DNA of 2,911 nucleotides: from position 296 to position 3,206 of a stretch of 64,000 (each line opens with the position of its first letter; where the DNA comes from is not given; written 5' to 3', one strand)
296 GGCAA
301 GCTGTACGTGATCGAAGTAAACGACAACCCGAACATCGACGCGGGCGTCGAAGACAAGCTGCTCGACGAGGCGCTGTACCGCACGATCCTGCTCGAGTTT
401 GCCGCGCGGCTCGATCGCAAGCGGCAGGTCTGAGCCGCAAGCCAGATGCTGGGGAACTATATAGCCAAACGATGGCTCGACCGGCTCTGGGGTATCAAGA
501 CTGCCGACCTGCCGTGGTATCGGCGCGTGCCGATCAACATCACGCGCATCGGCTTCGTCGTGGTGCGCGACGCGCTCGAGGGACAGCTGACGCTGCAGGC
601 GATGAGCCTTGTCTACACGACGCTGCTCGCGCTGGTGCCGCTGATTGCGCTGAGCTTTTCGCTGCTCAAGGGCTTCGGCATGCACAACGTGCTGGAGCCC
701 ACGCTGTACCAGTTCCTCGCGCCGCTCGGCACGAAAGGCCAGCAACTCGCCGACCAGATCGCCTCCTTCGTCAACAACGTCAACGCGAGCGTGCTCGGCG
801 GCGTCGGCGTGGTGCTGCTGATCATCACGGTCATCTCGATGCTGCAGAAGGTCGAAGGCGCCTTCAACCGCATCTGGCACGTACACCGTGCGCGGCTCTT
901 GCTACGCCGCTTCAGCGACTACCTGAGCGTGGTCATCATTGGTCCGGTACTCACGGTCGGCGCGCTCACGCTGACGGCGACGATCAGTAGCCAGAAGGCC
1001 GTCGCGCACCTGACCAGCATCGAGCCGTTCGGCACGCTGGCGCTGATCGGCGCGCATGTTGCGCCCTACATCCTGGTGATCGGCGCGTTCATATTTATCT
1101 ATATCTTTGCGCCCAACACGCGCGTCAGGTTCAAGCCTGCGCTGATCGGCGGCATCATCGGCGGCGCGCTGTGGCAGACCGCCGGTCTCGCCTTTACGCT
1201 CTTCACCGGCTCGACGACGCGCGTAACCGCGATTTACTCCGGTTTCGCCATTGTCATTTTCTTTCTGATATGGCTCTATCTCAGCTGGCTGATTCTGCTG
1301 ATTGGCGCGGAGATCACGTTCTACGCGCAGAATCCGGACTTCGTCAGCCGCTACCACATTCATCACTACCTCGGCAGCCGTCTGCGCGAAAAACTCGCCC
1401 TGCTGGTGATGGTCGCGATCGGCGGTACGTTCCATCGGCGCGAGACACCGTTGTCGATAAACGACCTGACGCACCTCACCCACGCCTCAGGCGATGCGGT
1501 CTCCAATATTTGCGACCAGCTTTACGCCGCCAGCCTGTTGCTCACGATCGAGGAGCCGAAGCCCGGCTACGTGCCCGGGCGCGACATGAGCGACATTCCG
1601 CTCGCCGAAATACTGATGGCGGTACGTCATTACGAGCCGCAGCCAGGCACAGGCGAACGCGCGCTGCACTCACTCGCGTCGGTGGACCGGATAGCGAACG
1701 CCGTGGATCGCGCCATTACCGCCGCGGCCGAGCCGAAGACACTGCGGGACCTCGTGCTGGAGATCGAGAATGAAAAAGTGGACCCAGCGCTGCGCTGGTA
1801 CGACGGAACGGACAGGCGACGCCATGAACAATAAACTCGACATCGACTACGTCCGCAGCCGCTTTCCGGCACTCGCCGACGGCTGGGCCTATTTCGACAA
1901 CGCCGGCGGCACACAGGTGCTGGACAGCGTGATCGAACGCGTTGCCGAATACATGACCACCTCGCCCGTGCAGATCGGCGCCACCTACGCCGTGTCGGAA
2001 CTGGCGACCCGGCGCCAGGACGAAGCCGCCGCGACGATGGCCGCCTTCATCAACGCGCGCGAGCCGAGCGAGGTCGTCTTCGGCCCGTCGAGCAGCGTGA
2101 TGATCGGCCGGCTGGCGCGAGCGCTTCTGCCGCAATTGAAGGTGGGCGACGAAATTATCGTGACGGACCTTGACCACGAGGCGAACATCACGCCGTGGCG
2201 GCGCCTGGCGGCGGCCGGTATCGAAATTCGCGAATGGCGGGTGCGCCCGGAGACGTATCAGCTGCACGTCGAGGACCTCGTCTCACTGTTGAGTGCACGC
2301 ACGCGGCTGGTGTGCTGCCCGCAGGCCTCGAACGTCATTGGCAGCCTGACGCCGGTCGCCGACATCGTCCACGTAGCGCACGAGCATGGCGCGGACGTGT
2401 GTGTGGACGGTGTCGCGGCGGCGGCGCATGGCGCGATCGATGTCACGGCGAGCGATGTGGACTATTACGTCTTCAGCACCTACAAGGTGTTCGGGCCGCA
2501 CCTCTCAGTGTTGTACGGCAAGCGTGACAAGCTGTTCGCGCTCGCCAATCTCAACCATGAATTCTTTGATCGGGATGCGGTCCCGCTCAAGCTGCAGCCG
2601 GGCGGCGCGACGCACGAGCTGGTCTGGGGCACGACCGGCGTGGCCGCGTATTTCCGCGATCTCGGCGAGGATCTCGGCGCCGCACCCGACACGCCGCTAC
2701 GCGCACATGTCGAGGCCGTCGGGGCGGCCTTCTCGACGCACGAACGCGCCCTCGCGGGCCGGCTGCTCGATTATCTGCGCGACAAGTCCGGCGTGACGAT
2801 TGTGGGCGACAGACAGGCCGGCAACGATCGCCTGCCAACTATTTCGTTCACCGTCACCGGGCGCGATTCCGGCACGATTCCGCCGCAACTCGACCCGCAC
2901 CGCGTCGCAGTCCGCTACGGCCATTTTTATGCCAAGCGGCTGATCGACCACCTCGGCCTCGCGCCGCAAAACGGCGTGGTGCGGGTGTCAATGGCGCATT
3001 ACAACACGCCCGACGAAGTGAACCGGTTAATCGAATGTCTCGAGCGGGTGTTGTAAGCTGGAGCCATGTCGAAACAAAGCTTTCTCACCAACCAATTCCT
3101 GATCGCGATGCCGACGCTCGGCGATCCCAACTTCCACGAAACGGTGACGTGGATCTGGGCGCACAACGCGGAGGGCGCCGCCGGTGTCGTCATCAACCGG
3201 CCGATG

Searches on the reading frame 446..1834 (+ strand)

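Call 57: search_protein_families(library=pfam, proteins=[window:446-1834:+], max_evalue=0.00001)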
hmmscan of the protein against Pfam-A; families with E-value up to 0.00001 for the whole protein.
window:446-1834:+ (462 aa): 1 family
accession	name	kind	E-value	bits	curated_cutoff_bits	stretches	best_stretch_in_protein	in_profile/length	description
PF03631.20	Virul_fac_BrkB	-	3.7e-49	168.2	33.7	1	46-296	3-257/259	Virulence factor BrkB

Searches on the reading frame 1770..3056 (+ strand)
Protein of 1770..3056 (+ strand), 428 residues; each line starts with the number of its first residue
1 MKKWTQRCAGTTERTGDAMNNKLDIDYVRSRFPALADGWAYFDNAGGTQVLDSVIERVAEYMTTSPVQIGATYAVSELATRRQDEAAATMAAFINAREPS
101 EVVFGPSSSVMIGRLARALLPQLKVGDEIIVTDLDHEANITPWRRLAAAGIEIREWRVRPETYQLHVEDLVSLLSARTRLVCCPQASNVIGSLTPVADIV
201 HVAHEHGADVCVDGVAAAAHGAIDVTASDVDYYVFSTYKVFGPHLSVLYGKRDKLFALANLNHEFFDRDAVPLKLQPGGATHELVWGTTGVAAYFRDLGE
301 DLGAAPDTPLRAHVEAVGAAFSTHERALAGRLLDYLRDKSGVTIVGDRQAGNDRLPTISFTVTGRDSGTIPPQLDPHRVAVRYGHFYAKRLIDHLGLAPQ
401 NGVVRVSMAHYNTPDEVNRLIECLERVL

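Call 80: search_protein_families(library=pfam, proteins=[window:1770-3056:+], max_evalue=0.00001)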
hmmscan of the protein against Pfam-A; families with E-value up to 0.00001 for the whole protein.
window:1770-3056:+ (428 aa): 1 family
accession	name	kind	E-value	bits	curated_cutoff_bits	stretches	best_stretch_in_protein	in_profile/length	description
PF00266.25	Aminotran_5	-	1.8e-57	195.5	21.5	1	41-420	2-371/371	Aminotransferase class-V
